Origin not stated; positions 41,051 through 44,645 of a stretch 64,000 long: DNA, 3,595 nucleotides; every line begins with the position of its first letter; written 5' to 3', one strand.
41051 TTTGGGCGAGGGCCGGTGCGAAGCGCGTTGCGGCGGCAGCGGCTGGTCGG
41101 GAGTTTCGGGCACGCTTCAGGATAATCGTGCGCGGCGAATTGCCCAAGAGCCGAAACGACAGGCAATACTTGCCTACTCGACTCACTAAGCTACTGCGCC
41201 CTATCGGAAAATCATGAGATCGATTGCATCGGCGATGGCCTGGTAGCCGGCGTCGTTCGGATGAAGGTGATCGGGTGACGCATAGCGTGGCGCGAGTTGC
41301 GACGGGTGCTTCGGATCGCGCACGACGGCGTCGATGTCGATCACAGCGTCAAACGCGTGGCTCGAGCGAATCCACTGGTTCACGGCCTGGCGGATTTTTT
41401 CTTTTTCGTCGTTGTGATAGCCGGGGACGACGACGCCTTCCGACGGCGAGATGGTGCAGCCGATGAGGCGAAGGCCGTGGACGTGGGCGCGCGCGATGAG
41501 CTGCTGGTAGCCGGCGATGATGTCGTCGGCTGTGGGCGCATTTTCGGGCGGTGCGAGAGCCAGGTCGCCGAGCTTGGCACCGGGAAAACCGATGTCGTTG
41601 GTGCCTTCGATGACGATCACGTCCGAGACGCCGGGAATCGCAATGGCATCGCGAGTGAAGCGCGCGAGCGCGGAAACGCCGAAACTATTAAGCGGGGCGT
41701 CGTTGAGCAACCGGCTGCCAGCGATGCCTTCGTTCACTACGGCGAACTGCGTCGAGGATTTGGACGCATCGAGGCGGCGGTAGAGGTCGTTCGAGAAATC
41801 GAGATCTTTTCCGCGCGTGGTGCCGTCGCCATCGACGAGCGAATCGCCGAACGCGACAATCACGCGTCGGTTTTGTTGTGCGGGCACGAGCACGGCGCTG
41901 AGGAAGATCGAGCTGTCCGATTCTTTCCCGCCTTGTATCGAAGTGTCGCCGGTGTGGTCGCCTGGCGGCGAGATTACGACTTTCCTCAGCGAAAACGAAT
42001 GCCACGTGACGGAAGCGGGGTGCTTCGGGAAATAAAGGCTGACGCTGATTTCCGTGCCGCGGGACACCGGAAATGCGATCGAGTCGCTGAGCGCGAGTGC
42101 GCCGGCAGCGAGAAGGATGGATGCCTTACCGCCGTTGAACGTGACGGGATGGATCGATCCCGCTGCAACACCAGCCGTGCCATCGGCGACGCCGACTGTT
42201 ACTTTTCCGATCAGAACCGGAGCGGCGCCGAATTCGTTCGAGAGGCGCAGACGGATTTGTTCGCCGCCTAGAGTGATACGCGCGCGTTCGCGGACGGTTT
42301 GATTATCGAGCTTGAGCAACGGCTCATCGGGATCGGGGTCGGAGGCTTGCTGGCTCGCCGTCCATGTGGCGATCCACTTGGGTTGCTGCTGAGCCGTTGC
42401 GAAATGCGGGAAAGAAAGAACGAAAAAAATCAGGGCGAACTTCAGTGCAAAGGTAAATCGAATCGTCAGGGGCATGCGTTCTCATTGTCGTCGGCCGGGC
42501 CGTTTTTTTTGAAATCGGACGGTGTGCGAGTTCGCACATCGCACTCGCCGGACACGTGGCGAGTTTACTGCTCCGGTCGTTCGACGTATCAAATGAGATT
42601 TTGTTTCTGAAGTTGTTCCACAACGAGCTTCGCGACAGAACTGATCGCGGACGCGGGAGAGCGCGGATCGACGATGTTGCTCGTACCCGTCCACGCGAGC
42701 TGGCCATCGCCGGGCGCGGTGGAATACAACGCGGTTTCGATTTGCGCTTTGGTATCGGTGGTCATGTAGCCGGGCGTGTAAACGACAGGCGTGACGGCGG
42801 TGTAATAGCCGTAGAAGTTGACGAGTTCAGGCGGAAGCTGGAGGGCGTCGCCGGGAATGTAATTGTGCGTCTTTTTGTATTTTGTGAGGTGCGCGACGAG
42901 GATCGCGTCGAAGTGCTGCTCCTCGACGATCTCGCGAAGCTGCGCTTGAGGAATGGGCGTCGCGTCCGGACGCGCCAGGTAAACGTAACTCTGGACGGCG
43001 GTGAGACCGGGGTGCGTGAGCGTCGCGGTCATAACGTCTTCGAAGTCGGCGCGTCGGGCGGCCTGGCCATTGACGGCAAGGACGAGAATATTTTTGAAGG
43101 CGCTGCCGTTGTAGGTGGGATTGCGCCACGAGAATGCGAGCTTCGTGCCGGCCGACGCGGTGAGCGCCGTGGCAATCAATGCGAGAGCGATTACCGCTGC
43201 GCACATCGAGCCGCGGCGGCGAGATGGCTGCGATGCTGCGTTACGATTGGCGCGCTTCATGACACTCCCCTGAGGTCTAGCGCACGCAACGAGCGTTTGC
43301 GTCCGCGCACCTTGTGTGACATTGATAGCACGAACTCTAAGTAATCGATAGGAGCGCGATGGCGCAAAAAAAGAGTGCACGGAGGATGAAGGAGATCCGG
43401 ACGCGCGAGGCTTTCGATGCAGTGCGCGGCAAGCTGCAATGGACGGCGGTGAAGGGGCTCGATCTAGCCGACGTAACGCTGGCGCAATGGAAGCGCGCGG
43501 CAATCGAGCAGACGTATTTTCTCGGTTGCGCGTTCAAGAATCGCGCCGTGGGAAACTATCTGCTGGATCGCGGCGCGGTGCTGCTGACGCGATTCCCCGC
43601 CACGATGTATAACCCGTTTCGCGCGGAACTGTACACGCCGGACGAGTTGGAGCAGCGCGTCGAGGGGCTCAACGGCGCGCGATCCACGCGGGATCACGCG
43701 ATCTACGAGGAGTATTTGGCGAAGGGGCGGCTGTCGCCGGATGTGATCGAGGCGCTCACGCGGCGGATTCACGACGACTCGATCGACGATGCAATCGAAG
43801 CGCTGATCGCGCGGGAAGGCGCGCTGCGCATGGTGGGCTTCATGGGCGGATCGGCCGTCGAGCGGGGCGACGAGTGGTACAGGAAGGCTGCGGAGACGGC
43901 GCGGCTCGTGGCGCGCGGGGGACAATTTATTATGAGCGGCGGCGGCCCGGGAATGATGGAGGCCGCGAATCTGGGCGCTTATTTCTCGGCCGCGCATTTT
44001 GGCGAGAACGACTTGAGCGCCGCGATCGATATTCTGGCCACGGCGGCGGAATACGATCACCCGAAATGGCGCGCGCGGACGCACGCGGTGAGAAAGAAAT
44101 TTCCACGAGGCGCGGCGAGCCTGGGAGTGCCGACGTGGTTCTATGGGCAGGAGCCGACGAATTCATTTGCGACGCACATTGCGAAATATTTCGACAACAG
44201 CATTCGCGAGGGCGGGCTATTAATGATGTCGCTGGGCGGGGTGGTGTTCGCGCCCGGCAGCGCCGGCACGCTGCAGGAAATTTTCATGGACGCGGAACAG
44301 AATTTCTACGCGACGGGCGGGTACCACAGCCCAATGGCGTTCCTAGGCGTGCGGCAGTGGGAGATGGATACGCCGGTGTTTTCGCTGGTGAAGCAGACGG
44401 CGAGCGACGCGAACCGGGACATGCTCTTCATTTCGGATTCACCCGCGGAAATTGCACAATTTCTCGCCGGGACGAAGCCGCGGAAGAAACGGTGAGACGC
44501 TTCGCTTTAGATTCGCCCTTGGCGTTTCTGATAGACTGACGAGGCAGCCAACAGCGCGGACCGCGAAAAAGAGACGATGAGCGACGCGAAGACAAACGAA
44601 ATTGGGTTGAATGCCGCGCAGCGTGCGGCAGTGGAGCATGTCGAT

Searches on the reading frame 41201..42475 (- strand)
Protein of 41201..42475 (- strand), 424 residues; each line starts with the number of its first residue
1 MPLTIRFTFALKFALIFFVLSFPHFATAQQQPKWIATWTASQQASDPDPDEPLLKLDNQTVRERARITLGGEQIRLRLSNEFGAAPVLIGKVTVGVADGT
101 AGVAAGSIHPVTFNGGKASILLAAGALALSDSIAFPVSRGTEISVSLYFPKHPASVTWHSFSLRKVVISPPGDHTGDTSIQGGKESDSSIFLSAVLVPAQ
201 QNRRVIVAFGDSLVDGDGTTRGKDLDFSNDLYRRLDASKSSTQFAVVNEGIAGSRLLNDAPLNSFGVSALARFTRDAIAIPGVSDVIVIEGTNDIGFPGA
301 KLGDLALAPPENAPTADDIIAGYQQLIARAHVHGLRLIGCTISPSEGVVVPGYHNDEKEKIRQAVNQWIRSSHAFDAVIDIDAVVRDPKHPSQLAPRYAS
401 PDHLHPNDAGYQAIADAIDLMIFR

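Call 42: search_protein_families(library=pfam, proteins=[window:41201-42475:-], max_evalue=0.01)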
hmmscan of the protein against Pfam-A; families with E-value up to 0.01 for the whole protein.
window:41201-42475:- (424 aa): 2 families
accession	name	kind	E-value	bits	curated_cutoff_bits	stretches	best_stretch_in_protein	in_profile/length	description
PF00657.28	Lipase_GDSL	-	6e-24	85.8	23.6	1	206-418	1-208/208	GDSL-like Lipase/Acylhydrolase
PF13472.12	Lipase_GDSL_2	-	6e-20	72.9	32.9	1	208-413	1-178/178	GDSL-like Lipase/Acylhydrolase family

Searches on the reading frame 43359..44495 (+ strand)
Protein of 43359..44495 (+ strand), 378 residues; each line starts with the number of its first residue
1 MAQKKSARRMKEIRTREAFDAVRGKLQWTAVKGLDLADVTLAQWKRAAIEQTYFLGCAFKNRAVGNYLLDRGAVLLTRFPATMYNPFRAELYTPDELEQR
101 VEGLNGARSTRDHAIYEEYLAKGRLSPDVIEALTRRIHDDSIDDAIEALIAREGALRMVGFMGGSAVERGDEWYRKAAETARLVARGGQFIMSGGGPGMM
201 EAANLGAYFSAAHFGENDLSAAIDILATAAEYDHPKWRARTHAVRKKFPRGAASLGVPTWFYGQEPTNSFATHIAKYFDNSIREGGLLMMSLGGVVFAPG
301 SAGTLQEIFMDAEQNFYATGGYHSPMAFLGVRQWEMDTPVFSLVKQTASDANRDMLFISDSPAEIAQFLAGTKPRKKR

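Call 8: search_protein_families(library=pfam, proteins=[window:43359-44495:+])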
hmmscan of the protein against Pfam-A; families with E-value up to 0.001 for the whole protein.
window:43359-44495:+ (378 aa): 1 family
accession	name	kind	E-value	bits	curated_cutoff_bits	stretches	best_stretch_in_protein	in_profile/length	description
PF18306.6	LDcluster4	-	8.3e-08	32.4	26.3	1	158-207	3-51/151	SLOG cluster4 family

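Call 56: search_protein_families(library=ncbifam, proteins=[window:43359-44495:+], max_evalue=0.00001)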
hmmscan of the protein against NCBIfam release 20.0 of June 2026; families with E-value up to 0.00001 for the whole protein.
window:43359-44495:+ (378 aa): 0 families
